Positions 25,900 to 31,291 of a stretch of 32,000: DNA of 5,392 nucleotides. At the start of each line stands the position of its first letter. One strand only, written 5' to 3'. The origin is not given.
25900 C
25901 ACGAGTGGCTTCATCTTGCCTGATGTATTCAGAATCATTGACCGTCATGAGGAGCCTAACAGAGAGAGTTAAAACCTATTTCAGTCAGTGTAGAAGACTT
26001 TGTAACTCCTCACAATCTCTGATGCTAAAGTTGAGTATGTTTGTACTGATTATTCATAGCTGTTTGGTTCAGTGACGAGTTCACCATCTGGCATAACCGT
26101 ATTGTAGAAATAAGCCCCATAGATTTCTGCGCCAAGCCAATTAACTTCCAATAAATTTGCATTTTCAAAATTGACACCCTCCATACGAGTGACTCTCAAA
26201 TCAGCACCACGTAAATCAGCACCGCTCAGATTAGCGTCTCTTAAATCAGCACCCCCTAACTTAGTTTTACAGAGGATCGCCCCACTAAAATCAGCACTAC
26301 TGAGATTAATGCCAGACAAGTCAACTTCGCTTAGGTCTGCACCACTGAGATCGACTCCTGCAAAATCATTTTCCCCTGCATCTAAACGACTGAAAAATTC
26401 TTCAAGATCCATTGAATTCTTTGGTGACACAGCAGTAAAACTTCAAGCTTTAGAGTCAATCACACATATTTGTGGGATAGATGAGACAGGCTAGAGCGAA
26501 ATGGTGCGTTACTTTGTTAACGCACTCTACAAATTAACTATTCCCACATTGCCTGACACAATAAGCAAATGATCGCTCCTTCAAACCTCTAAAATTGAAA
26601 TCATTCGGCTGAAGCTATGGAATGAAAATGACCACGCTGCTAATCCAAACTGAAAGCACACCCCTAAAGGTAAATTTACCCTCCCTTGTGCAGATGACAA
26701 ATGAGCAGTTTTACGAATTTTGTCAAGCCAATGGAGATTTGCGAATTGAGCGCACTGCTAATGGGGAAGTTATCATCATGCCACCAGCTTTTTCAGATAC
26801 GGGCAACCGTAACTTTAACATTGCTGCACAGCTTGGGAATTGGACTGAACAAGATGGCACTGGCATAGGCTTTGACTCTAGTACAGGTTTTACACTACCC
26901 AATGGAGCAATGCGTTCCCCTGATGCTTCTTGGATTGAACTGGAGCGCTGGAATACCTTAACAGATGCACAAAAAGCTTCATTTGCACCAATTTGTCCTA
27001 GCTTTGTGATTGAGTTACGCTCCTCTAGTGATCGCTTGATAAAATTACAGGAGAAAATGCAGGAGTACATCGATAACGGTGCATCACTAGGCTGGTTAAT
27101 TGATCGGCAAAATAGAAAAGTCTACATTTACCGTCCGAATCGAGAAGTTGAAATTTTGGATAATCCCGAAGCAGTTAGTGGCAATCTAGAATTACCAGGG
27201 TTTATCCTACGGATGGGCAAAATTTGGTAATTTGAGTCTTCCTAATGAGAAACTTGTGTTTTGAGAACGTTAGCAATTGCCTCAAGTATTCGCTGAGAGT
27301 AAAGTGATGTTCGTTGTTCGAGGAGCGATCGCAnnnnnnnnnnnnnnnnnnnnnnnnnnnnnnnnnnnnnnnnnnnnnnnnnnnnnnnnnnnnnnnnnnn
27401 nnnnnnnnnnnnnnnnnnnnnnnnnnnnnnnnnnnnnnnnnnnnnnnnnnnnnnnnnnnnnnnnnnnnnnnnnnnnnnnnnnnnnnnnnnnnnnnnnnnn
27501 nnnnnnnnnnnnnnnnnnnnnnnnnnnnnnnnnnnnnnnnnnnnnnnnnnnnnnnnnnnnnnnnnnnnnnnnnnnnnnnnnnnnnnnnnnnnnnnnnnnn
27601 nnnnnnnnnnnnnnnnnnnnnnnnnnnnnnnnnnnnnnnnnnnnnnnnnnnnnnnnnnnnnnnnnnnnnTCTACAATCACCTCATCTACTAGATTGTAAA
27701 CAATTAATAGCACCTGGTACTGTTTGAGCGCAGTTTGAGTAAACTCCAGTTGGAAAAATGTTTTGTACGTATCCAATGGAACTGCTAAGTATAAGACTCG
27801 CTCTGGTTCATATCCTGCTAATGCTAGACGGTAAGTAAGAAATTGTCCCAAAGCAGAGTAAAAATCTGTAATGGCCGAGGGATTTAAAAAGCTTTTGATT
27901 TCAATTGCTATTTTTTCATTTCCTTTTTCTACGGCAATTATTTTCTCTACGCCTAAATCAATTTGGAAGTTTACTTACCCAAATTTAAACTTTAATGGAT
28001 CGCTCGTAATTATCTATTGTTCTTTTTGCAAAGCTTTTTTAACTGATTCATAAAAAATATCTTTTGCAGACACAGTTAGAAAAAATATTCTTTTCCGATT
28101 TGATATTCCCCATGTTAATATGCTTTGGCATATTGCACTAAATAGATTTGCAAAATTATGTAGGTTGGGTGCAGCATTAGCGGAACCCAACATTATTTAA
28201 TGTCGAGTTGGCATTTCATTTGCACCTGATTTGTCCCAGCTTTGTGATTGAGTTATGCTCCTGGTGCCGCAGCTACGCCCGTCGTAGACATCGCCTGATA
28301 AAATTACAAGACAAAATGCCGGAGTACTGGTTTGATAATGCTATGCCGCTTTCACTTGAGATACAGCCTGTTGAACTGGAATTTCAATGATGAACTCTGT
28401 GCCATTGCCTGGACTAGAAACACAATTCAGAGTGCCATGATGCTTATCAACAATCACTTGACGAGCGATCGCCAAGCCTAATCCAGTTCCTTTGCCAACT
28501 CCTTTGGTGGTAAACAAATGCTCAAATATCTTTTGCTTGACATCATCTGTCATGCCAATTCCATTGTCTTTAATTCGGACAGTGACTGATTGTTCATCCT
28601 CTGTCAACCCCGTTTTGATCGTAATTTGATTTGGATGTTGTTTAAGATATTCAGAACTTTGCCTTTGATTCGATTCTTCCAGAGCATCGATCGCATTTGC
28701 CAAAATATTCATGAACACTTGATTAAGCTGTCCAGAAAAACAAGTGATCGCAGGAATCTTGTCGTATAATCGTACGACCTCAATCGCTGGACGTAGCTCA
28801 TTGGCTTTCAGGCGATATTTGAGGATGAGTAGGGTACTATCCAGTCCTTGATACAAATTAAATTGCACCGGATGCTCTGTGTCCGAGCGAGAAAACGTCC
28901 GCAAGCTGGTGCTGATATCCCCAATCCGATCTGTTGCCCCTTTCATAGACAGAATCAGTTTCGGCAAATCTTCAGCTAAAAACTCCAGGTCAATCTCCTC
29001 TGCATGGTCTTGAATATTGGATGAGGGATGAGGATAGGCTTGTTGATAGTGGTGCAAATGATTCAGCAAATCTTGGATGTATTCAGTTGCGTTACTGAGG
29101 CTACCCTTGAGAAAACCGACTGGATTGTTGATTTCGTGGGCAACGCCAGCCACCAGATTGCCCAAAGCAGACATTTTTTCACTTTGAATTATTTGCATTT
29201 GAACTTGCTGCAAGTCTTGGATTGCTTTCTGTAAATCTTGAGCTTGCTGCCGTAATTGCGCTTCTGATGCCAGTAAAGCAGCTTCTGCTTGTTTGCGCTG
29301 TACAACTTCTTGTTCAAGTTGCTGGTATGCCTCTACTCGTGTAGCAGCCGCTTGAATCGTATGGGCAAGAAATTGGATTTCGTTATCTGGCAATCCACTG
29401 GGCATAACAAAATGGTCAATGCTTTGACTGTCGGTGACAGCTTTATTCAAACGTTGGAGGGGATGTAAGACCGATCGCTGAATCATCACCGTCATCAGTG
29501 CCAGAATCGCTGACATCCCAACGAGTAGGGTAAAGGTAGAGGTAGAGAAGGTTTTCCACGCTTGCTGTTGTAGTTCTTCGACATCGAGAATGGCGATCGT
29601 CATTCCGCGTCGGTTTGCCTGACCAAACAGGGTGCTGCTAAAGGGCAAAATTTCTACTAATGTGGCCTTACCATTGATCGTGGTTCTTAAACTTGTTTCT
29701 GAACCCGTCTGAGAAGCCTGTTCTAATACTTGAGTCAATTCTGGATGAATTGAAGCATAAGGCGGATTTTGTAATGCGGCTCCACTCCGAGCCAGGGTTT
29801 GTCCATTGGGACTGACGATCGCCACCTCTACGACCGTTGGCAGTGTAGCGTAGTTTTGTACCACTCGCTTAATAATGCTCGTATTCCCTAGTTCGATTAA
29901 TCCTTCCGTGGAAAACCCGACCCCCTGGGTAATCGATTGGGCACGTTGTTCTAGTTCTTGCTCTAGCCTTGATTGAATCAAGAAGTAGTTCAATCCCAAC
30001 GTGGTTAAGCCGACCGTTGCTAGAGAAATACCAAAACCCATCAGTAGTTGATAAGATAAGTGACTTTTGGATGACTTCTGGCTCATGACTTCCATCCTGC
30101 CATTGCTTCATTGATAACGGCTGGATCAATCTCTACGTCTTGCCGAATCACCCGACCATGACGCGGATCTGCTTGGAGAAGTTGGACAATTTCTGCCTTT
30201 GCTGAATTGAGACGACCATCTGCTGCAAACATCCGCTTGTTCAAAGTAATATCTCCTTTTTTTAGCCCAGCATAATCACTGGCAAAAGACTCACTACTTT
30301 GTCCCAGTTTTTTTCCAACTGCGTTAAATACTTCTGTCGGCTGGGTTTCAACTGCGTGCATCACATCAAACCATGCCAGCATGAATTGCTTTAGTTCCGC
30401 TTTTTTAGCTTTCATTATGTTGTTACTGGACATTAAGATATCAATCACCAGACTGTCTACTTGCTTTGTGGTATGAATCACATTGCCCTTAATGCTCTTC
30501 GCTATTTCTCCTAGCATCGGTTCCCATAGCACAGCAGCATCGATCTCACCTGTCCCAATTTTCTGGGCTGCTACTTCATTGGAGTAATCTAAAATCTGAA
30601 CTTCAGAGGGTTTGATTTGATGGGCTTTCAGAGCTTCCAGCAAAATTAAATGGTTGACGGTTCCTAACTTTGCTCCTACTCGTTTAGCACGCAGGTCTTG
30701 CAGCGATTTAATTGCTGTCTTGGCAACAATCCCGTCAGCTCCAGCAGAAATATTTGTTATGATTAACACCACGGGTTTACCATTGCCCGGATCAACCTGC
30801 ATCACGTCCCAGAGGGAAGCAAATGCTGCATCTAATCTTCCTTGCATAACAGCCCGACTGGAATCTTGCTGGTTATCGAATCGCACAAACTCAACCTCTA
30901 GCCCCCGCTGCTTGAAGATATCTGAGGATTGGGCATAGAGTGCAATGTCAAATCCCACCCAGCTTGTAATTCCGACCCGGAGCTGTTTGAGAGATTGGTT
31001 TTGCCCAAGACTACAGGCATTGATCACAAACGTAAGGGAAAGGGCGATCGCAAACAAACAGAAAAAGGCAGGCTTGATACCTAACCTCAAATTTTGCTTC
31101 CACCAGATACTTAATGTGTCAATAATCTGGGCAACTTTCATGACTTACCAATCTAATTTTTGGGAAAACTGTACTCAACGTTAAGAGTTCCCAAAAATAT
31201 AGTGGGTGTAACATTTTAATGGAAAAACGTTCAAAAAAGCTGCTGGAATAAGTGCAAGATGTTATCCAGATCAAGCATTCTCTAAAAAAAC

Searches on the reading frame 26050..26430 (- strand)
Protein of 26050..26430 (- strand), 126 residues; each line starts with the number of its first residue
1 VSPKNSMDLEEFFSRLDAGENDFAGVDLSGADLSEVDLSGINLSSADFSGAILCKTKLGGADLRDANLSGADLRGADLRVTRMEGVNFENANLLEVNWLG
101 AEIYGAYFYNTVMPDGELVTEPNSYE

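Call 79: search_protein_families(library=pfam, proteins=[window:26050-26430:-], max_evalue=0.001)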
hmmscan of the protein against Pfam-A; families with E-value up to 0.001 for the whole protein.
window:26050-26430:- (126 aa): 3 families
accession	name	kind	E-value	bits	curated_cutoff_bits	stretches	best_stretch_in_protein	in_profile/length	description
PF00805.28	Pentapeptide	-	1.3e-27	95.4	20.2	2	42-79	2-39/40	Pentapeptide repeats (8 copies)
PF13599.13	Pentapeptide_4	-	6.1e-11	42.7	38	1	23-93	8-78/78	Pentapeptide repeat region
PF13576.12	Pentapeptide_3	-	1.5e-09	38.4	27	0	60-93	3-38/48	Pentapeptide repeats (9 copies)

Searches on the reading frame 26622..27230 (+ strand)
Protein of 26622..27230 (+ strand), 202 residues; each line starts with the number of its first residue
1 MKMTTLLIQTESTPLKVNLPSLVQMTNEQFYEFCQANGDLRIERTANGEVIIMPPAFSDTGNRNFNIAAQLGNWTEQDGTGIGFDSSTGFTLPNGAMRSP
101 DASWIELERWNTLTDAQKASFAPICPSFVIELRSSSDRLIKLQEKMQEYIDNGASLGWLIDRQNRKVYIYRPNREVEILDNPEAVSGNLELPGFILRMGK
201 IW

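Call 9: search_protein_families(library=pfam, proteins=[window:26622-27230:+], max_evalue=0.01)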
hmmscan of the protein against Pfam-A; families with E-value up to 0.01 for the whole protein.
window:26622-27230:+ (202 aa): 1 family
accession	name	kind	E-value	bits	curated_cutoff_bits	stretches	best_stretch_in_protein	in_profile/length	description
PF05685.18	Uma2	-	2.4e-42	144.8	27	1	28-198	2-171/172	Putative restriction endonuclease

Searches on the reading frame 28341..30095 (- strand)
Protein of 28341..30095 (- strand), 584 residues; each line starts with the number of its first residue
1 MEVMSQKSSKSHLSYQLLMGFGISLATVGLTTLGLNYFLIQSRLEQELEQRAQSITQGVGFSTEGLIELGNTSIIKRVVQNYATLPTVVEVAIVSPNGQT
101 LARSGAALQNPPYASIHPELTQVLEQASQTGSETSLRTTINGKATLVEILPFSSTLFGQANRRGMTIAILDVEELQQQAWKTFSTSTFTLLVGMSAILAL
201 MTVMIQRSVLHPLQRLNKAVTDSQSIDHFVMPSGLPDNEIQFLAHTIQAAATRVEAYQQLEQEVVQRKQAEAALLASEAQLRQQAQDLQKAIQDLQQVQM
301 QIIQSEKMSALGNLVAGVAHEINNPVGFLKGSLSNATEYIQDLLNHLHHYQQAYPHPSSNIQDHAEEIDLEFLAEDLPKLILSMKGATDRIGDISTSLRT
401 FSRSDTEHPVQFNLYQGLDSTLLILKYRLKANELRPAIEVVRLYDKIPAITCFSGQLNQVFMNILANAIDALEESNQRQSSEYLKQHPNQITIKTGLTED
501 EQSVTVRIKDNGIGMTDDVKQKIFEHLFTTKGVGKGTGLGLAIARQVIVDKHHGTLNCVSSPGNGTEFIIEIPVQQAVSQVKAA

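Call 9: search_protein_families(library=pfam, proteins=[window:28341-30095:-], max_evalue=0.01)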
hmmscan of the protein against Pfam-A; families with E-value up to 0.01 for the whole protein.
window:28341-30095:- (584 aa): 3 families
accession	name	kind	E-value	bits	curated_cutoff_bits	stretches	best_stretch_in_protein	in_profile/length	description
PF02518.31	HATPase_c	-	6e-24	85.1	26.4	1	456-575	5-110/111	Histidine kinase-, DNA gyrase B-, and HSP90-like ATPase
PF14501.12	HATPase_c_5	-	0.00069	19.9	22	1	457-558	6-88/102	GHKL domain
PF00512.31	HisKA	-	0.0025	18.3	26.9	1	311-338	2-29/66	His Kinase A (phospho-acceptor) domain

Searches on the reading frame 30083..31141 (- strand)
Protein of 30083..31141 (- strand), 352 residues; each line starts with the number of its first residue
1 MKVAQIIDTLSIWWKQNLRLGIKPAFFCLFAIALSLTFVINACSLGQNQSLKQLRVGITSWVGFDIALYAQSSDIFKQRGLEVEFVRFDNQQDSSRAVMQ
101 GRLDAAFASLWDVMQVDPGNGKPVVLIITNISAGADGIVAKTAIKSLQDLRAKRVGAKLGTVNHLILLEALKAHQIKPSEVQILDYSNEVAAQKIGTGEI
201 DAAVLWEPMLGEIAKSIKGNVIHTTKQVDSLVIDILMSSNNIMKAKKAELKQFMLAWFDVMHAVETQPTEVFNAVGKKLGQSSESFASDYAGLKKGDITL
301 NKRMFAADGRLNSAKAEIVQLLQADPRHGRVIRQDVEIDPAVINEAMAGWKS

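Call 9: search_protein_families(library=pfam, proteins=[window:30083-31141:-], max_evalue=0.01)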
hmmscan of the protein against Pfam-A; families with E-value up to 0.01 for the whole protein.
window:30083-31141:- (352 aa): 3 families
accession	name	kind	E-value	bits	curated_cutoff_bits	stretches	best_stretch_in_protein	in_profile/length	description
PF09084.16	NMT1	-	2e-21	77.3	20.5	1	68-264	8-209/216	NMT1/THI5 like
PF13379.11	NMT1_2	-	9.9e-13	48.9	24.7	1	50-267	4-240/252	NMT1-like family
PF12974.12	Phosphonate-bd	-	8.8e-08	32.3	27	1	77-256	25-215/242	ABC transporter, phosphonate, periplasmic substrate-binding protein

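Call 43: find_encoding_contigs(protein=window:30083-31141:-, flank=8000, max_places=6)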
Protein window:30083-31141:- (352 aa): no gene with exactly this product is on record in the collection.

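Call 44: find_related_loci(query=window:30083-31141:-, collection=metagenome_contigs, flank=6000)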
Query window:30083-31141:- (352 aa) in metagenome_contigs; peptide patterns used: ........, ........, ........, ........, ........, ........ (x = any residue, [..] = any of these).
201 stretches matched a pattern; 2 encode a relative of the query (tblastn E <= 1e-3); 2 distinct loci.
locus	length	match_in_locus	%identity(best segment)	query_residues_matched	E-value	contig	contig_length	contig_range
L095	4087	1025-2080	86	1-352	0e+0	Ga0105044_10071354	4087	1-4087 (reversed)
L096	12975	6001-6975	59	26-351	1e-131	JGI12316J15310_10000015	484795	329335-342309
